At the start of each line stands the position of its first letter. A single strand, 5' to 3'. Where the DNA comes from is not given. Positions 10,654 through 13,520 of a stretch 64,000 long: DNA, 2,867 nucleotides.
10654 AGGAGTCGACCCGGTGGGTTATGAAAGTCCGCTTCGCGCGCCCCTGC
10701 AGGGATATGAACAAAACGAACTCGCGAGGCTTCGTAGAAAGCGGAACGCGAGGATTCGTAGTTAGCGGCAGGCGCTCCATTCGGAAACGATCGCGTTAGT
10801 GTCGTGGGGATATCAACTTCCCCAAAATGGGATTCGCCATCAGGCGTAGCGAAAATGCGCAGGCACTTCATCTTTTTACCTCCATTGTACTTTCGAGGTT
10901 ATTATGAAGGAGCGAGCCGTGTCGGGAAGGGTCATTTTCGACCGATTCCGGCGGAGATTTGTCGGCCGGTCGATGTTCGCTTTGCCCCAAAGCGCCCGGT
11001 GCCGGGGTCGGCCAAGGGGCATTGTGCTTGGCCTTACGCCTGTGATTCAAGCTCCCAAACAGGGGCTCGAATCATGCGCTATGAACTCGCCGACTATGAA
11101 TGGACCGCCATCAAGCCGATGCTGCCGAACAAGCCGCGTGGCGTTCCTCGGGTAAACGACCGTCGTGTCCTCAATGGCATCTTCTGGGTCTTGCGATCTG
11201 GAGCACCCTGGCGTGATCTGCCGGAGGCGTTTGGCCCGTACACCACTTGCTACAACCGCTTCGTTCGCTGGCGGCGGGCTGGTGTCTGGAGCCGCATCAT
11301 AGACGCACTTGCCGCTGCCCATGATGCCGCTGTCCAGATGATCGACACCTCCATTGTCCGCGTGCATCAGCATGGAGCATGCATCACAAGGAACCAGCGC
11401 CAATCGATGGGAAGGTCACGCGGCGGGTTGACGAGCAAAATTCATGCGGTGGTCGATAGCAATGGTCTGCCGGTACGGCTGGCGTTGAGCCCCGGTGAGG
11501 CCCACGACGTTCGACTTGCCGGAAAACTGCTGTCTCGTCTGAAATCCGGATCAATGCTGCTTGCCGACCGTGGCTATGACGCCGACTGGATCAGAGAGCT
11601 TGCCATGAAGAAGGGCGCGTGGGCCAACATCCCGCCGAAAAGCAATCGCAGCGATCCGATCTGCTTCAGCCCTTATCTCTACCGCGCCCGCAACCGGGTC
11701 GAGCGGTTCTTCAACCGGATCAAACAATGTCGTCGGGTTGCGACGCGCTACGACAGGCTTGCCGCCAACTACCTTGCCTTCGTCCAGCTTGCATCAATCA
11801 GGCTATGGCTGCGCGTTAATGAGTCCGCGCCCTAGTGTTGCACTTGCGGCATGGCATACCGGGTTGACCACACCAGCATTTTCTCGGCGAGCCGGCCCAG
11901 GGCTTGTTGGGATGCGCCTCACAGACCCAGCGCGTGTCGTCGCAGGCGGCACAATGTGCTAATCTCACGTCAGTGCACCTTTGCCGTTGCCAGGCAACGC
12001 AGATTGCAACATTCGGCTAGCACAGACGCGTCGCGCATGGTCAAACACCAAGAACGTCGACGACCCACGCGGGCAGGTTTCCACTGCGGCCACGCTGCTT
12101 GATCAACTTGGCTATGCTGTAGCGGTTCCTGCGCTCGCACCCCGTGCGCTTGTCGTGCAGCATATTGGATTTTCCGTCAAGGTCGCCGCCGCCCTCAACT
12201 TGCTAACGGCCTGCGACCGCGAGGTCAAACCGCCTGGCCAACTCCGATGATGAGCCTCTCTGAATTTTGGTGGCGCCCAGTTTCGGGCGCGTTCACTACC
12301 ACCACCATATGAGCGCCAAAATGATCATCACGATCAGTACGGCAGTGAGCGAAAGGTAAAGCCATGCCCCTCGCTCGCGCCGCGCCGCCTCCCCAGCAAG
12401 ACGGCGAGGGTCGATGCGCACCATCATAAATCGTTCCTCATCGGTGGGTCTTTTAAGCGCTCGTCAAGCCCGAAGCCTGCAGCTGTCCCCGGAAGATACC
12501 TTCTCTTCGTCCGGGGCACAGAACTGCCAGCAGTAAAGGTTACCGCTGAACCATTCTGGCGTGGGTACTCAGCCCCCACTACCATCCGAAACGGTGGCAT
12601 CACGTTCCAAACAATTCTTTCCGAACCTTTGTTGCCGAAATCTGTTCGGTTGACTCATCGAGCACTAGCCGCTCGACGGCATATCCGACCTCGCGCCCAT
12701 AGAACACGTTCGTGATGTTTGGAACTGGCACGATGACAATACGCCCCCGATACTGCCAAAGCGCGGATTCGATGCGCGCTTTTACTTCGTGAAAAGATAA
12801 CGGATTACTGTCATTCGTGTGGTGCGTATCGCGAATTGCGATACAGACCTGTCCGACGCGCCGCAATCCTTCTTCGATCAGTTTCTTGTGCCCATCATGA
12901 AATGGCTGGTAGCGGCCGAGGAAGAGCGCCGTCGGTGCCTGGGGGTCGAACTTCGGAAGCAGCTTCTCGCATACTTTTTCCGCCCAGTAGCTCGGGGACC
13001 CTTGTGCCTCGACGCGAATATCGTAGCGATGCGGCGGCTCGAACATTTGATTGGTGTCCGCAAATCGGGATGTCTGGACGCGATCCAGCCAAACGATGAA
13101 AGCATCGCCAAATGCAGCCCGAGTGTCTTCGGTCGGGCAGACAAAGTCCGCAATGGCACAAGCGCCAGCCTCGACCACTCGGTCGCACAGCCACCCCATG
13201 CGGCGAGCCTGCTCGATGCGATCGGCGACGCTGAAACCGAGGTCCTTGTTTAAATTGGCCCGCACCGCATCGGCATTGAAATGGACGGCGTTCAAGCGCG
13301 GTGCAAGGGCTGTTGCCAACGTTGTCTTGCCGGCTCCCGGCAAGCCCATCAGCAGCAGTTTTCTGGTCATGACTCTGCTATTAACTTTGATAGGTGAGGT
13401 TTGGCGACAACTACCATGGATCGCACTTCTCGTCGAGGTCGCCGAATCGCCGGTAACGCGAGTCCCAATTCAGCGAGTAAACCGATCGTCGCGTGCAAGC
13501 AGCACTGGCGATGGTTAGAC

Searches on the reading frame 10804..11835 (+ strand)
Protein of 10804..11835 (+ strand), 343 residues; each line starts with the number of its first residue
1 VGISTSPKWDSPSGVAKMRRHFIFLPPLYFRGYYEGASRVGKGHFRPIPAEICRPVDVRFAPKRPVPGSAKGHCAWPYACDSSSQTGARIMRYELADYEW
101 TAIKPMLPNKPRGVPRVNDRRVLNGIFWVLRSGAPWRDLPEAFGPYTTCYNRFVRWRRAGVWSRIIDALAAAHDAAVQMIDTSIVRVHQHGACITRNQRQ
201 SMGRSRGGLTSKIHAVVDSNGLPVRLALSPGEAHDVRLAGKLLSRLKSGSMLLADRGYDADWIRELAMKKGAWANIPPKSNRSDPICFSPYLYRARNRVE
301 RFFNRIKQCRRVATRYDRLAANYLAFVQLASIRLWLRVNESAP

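Call 17: search_protein_families(library=pfam, proteins=[window:10804-11835:+], max_evalue=0.01)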
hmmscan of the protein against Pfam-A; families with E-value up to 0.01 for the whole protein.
window:10804-11835:+ (343 aa): 5 families
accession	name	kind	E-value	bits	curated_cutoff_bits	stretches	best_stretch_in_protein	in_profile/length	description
PF13340.11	DUF4096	-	5.3e-29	100.7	34.3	1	95-165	1-75/76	Putative transposase of IS4/5 family (DUF4096)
PF01609.27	DDE_Tnp_1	-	4.1e-20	72.8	23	1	177-332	6-197/200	Transposase DDE domain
PF13586.12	DDE_Tnp_1_2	-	1.1e-07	32.7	29.2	1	253-337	2-86/86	Transposase DDE domain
PF13359.12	DDE_Tnp_4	-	2.4e-06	27.7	24.8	1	205-312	24-133/158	DDE superfamily endonuclease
PF13612.12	DDE_Tnp_1_3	-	0.0011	19.4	27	1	188-309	26-144/155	Transposase DDE domain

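Call 73: search_protein_families(library=ncbifam, proteins=[window:10804-11835:+], max_evalue=0.001)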
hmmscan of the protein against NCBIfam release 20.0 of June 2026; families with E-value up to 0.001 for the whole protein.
window:10804-11835:+ (343 aa): 6 families
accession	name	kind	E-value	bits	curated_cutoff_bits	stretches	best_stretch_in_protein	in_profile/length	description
NF033580.1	transpos_IS5_3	equivalog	1.7e-90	303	110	1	92-336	2-258/258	IS5 family transposase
NF033520.1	transpos_IS982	equivalog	1.3e-14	54.4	130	1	149-314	40-220/243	IS982 family transposase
NF033581.1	transpos_IS5_4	equivalog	4.6e-11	42.6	140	1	197-320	141-269/285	IS5 family transposase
NF033579.1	transpos_IS5_2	equivalog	9.2e-11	41.7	140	1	140-282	78-215/289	IS5 family transposase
NF033592.1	transpos_IS4_1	equivalog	1.4e-09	37.5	115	1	173-276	104-204/332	IS4 family transposase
NF033551.1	transpos_IS1182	equivalog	0.00019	20.4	270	0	212-291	269-356/488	IS1182 family transposase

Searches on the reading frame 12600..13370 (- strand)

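Call 17: search_protein_families(library=pfam, proteins=[window:12600-13370:-], max_evalue=0.01)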
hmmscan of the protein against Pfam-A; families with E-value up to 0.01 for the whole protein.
window:12600-13370:- (256 aa): 10 families
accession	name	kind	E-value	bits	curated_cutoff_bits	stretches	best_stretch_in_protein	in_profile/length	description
PF01583.26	APS_kinase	-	6e-16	59.3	21.1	1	5-86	5-91/152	Adenylylsulphate kinase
PF13671.12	AAA_33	-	1e-08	36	27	1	6-87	3-88/143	AAA domain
PF01467.32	CTP_transf_like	-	4.4e-07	30.6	21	1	149-203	1-57/133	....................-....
PF13238.12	AAA_18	-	0.00016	22.6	29.4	1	6-49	2-44/128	AAA domain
PF06414.18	Zeta_toxin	-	0.00043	20.2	22.3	1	5-39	19-57/199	Zeta toxin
PF00004.35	AAA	-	0.00047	21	21.2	1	5-37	1-35/131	ATPase family associated with various cellular activities (AAA)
PF13207.12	AAA_17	-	0.00076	20.2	27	1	8-43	1-37/136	AAA domain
PF13191.12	AAA_16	-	0.0017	19.3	32.6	0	5-36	27-61/167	AAA ATPase domain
PF13521.12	AAA_28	-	0.0017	19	27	1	6-58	3-53/164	AAA domain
PF13401.12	AAA_22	-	0.004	17.9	27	0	5-41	8-42/130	AAA domain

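Call 104: search_protein_families(library=padloc, proteins=[window:12600-13370:-], max_evalue=0.001)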
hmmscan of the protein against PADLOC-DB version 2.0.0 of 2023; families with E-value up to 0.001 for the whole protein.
window:12600-13370:- (256 aa): 5 families
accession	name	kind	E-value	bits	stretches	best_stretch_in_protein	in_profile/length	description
PDLC02911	VakA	-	3e-05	22.6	1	1-34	1-34/163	-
PDLC04232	IetA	-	0.00021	18.8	1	4-27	118-141/330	-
PDLC02195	IetA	-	0.00035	18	1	2-27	137-162/395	-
PDLC00915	TRIP13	-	0.00073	17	0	5-29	66-90/302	TRIP13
PDLC02196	IetA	-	0.00095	16.7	0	2-27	122-147/374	-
